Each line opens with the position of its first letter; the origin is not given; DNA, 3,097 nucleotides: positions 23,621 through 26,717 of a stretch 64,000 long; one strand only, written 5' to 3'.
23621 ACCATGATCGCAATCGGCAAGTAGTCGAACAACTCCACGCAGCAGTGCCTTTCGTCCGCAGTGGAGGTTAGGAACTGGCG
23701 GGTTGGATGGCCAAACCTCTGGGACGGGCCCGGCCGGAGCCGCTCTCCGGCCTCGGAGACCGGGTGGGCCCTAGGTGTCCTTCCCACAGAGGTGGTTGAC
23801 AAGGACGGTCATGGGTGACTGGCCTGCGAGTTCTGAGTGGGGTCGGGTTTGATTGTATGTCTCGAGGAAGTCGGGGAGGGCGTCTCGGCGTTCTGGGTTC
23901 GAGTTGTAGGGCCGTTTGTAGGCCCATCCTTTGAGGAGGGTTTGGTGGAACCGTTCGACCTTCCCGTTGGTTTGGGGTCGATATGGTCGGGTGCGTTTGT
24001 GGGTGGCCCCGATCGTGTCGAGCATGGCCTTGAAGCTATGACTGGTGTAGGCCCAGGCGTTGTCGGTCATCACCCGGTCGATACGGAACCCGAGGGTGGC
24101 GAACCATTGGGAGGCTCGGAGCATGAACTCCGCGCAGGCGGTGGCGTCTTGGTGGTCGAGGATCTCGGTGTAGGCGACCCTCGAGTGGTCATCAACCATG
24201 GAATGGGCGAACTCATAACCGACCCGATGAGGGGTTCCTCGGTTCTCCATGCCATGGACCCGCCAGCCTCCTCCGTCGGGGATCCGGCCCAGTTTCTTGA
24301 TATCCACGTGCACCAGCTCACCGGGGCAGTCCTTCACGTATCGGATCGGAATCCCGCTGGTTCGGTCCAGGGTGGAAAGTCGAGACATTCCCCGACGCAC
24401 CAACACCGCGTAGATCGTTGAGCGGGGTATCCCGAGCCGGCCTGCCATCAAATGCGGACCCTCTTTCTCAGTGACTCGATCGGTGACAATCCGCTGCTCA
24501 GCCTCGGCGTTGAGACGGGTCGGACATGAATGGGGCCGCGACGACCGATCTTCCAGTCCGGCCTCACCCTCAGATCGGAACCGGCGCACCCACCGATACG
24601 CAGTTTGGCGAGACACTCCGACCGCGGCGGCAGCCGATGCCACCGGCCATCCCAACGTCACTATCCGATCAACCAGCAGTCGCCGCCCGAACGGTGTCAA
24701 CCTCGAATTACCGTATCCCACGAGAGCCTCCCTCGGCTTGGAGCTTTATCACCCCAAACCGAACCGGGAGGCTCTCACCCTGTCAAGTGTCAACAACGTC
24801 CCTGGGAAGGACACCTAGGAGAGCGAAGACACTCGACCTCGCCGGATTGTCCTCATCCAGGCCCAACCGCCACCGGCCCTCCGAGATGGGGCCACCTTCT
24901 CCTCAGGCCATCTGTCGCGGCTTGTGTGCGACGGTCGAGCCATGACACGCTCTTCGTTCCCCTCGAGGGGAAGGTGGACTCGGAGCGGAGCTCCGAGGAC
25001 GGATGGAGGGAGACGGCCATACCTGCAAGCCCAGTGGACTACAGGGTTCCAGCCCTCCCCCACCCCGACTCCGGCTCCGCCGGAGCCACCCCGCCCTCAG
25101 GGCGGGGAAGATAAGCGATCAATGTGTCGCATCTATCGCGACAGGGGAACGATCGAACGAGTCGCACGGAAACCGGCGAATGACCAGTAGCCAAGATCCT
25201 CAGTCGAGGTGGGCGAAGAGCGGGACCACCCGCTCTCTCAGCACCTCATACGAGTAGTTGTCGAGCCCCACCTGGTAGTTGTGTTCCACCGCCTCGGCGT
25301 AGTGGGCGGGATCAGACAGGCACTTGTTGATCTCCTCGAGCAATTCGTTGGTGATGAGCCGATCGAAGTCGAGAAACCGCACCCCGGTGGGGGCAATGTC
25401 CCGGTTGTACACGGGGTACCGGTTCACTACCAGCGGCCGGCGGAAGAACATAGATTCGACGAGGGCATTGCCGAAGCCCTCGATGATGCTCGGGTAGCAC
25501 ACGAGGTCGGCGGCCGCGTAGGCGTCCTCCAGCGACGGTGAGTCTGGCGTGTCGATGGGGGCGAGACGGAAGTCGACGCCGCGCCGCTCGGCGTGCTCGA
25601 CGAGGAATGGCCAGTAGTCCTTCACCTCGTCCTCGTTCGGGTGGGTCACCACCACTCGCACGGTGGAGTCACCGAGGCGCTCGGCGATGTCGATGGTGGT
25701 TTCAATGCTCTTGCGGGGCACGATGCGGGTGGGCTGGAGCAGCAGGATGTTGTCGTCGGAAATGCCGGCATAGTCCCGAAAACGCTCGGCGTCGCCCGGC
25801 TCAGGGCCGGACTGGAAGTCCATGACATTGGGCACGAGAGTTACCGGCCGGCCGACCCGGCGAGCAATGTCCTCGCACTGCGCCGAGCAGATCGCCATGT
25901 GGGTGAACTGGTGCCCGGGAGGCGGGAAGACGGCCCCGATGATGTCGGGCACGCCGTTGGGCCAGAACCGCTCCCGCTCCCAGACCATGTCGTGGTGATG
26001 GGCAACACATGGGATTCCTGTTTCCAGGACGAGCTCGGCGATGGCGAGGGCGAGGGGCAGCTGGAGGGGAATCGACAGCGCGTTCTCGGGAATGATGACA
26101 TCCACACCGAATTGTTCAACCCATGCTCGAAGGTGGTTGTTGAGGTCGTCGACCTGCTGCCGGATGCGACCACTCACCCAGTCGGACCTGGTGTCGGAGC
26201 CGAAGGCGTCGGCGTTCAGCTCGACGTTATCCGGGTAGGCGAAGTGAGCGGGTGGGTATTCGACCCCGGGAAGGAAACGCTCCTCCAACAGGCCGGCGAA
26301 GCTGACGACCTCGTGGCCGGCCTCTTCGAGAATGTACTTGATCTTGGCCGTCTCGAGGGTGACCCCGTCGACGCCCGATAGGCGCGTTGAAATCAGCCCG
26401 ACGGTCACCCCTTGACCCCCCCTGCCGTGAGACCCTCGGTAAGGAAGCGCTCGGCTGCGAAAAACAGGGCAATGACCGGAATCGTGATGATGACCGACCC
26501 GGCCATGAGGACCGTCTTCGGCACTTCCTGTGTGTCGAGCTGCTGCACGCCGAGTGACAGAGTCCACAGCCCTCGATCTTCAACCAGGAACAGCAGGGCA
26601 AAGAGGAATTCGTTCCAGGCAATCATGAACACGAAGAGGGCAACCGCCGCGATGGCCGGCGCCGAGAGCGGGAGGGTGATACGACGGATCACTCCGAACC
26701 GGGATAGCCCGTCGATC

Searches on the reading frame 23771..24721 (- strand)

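Call 20: search_protein_families(library=ncbifam, proteins=[window:23771-24721:-])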
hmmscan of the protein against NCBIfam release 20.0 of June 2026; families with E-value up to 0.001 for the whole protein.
window:23771-24721:- (316 aa): 7 families
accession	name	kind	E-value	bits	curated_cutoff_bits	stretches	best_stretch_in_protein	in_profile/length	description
NF033577.2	transpos_IS481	equivalog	3.9e-95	318.6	224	1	13-306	2-283/284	IS481 family transposase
NF033516.0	transpos_IS3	equivalog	7.4e-25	88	160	1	176-305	239-367/369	IS3 family transposase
NF033546.1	transpos_IS21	equivalog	5.1e-14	52.5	160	1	178-302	145-277/294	IS21 family transposase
NF033545.0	transpos_IS630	equivalog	2.6e-13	50.1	100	1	13-88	1-74/299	IS630 family transposase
NF033594.2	transpos_ISNCY_2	equivalog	1.3e-08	34.4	250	1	27-140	13-133/368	ISNCY family transposase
TIGR01764.1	excise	domain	0.00079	19.7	28.8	0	29-47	6-24/49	excisionase family DNA-binding protein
NF006918.0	PRK09409.1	subfamily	0.00083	19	597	1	217-312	195-290/301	IS2 transposase TnpB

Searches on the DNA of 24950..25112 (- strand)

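Call 40: build_rna_model(alignment_id=A3, structure=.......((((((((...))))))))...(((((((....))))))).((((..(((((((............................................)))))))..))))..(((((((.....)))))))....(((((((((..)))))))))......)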
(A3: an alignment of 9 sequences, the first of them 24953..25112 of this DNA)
Model R1 built from alignment A3 (9 sequences, 169 columns); structure: as given.
model positions 164; base pairs 42; branch points 4; effective number of sequences 1.41; information 0.59 bits per position. Calibrated on 0.2 Mb of random sequence (short: E-values are rough).
structure used (alignment columns):
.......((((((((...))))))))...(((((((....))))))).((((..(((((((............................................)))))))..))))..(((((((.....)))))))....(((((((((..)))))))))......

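Call 41: search_with_rna_model(model_id=R1, sources=[window, L001, L002, L003, L004, L005, L006, L007, L008, L009, L010, L011, L012, L013, L014, L015, L016, L017, L018, L019, L020, L021, L022, L023, L024], max_evalue=1, make_alignment=true)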
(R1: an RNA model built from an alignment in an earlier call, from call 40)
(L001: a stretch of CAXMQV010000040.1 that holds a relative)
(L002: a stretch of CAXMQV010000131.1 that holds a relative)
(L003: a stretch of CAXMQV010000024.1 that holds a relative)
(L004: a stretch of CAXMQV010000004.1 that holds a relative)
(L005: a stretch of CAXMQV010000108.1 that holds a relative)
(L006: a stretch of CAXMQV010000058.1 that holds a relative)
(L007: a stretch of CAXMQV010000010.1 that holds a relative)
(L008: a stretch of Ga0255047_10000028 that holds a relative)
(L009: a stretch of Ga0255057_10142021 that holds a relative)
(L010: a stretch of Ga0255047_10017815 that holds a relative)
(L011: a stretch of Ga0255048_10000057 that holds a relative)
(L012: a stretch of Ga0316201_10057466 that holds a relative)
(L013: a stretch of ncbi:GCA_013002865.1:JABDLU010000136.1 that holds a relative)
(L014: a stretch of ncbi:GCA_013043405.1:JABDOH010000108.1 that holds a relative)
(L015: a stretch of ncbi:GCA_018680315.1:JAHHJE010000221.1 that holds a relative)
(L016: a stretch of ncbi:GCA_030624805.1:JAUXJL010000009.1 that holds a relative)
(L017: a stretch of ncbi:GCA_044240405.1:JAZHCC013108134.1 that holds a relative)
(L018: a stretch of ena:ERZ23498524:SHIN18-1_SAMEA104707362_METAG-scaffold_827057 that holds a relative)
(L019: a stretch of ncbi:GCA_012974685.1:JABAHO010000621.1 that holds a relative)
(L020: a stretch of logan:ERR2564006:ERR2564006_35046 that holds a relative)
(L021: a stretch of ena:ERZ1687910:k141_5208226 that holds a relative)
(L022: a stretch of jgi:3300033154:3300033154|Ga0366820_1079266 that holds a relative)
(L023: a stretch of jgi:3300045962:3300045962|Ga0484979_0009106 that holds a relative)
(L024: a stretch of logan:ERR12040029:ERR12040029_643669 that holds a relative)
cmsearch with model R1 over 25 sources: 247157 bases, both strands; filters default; matches with E-value up to 1: 45.
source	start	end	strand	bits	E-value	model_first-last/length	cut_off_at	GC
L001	1318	1479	-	179.9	1.9e-52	1-164/164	no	0.67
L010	2313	2475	-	166.6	1.9e-48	1-164/164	no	0.67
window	24950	25112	-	164.9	6.3e-48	1-164/164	no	0.69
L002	3142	3299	+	163.1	2.2e-47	1-164/164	no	0.66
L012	339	498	-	159.7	2.3e-46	1-164/164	no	0.68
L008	6315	6470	+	159.5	2.7e-46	1-164/164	no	0.67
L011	5319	5474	-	159.5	2.7e-46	1-164/164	no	0.67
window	13983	14121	-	146.7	2e-42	1-164/164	no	0.71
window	8450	8612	+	140.7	1.2e-40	1-164/164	no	0.68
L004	3800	3971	-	139.7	2.6e-40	1-164/164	no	0.65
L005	4654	4831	+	138.7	5e-40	1-164/164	no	0.65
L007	3261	3437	-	128.3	7e-37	1-164/164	no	0.66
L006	5853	5993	-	106.3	3.1e-30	1-164/164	no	0.68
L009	305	492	+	100.7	1.5e-28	1-164/164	no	0.64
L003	5358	5509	-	97.1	1.8e-27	1-164/164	no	0.66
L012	339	498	+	75.5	6.1e-21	1-164/164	no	0.68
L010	2313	2475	+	75.3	7.1e-21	1-164/164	no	0.67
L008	6315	6470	-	73.7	2.1e-20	1-164/164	no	0.67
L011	5319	5474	+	73.7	2.1e-20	1-164/164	no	0.67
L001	1318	1479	+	73.2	3e-20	1-164/164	no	0.67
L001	6969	7074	+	72.9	3.6e-20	1-123/164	3'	0.66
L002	3145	3299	-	63.8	2.1e-17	1-164/164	no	0.66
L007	3261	3438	+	61.6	9.4e-17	1-164/164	no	0.66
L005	4654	4831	-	54.9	1e-14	1-164/164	no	0.65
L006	5853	6013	+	53.7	2.4e-14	1-164/164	no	0.66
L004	3805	3971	+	51.3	1.2e-13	1-164/164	no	0.65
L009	108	226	-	45.3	7.8e-12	1-164/164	no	0.71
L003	5355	5529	+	44.4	1.5e-11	1-164/164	no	0.65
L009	305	492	-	42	8.2e-11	1-164/164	no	0.64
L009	108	227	+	39.4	4.7e-10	1-164/164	no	0.71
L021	1889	2000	+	35.5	7.2e-09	1-164/164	no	0.73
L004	3583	3726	-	27.7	1.6e-06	1-164/164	no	0.75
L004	3585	3728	+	27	2.7e-06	1-164/164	no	0.75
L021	1891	1998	-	25.6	7.2e-06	1-164/164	no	0.74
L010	2553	2663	-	22.2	7.6e-05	1-164/164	no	0.67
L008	6059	6207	+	15.1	0.011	1-164/164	no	0.68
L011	5582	5730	-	15.1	0.011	1-164/164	no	0.68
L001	6969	7074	-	11.8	0.1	37-164/164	5'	0.66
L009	1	52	+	10.8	0.21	95-164/164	5'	0.62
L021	837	959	-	9.3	0.58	1-164/164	no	0.71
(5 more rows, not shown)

Alignment A4: 45 matches aligned to the model, 391 columns, each read 5' to 3' on its own strand. Consensus structure (alignment columns), stored with it:
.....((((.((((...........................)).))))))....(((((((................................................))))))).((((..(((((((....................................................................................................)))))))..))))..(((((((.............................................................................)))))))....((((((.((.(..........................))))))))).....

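Call 42: search_with_rna_model(model_id=R1, sources=[window, L001, L002, L003, L004, L005, L006, L007, L008, L009, L010, L012], max_evalue=1e-23, make_alignment=true)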
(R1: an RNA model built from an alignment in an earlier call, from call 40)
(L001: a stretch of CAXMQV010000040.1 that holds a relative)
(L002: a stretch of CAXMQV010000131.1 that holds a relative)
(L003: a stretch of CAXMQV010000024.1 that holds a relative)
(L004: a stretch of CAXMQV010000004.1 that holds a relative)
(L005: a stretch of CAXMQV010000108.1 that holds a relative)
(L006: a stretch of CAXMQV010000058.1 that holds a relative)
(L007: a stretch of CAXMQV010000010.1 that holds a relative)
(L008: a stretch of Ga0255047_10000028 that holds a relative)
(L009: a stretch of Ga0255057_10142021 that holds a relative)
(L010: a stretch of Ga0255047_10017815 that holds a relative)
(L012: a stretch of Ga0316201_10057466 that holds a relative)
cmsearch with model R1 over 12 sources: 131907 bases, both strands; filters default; matches with E-value up to 1e-23: 15.
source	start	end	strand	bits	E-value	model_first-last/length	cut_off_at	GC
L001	1318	1479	-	179.9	1e-52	1-164/164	no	0.67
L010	2313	2475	-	166.6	1e-48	1-164/164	no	0.67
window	24950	25112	-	164.9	3.3e-48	1-164/164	no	0.69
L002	3142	3299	+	163.1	1.2e-47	1-164/164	no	0.66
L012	339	498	-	159.7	1.2e-46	1-164/164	no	0.68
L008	6315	6470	+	159.5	1.4e-46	1-164/164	no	0.67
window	13983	14121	-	146.7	1.1e-42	1-164/164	no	0.71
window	8450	8612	+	140.7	6.5e-41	1-164/164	no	0.68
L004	3800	3971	-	139.7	1.4e-40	1-164/164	no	0.65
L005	4654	4831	+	138.7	2.6e-40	1-164/164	no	0.65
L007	3261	3437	-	128.3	3.7e-37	1-164/164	no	0.66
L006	5853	5993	-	106.3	1.7e-30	1-164/164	no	0.68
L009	305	492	+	100.7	8e-29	1-164/164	no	0.64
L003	5358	5509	-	97.1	9.7e-28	1-164/164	no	0.66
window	8183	8341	+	90.7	8.5e-26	1-164/164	no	0.69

Alignment A5: 15 matches aligned to the model, 247 columns, each read 5' to 3' on its own strand. Consensus structure (alignment columns), stored with it:
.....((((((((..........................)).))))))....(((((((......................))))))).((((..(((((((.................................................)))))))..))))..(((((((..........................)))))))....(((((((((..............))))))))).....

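Call 74: search_dna_similar(query=window:24950-25112:-, collection=plasmids, mode=distant, max_rows=10)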
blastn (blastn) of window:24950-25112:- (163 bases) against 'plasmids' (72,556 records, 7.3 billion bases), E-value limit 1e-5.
No match.

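Call 86: search_with_rna_model(model_id=R1, sources=[L025, L026, L027, L028, L029, L030, L031, L032], max_evalue=1)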
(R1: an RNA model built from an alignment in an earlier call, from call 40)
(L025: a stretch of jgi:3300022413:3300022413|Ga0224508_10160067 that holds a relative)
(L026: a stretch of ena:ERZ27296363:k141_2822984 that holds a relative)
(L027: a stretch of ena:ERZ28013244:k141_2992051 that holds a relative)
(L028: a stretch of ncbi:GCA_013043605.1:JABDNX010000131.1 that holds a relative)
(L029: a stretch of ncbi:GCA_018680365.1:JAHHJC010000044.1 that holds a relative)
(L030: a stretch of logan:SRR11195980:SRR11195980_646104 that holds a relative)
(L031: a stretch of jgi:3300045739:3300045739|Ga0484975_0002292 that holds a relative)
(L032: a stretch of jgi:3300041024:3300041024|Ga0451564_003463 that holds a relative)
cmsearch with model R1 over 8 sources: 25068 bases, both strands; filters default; matches with E-value up to 1: 6.
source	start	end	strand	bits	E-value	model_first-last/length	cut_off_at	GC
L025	1326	1442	-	41.2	1.4e-11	1-164/164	no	0.75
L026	889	1005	-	41.2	1.4e-11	1-164/164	no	0.75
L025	1326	1440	+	36.5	3.7e-10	1-164/164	no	0.75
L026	889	1003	+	36.5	3.7e-10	1-164/164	no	0.75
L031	3685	3775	+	11.4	0.014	1-164/164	no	0.6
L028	3671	3690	+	9.7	0.046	140-159/164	no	0.7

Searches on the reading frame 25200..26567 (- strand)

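Call 20: search_protein_families(library=ncbifam, proteins=[window:25200-26567:-])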
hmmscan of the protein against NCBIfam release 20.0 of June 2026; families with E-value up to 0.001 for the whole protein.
window:25200-26567:- (455 aa): 7 families
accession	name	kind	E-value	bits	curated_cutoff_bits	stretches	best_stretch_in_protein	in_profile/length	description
NF041101.1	manno_glu_gly_synth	equivalog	6.8e-58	196.4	640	2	55-300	2-251/431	mannosylglucosylglycerate synthase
NF038229.1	Glyco4_Geo_Pelo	equivalog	6.3e-07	28.7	400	1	263-384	151-269/338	GPMC system family 4 glycosyltransferase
NF012028.0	PRK15484.1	subfamily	1.3e-05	24.5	618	1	242-446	163-370/380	lipopolysaccharide N-acetylglucosaminyltransferase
NF053513.1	Gtran_IagA_BgsA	equivalog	2e-05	23.8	460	1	240-392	127-275/333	LTA glycolipid anchor biosynthesis glycosyltransferase, IagA/BgsA family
NF038295.1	EPS_HpsP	equivalog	0.0001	21.4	550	1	261-453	195-386/388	hormogonium polysaccharide biosynthesis glycosyltransferase HpsP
TIGR04047.1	MSMEG_0565_glyc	hypoth_equivalog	0.00022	20.4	259.85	1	337-387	264-312/373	MSMEG_0565 family glycosyltransferase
NF038255.1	exopoly_VpsD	equivalog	0.00034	19.6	300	1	269-440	199-372/381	VpsD family glycosyltransferase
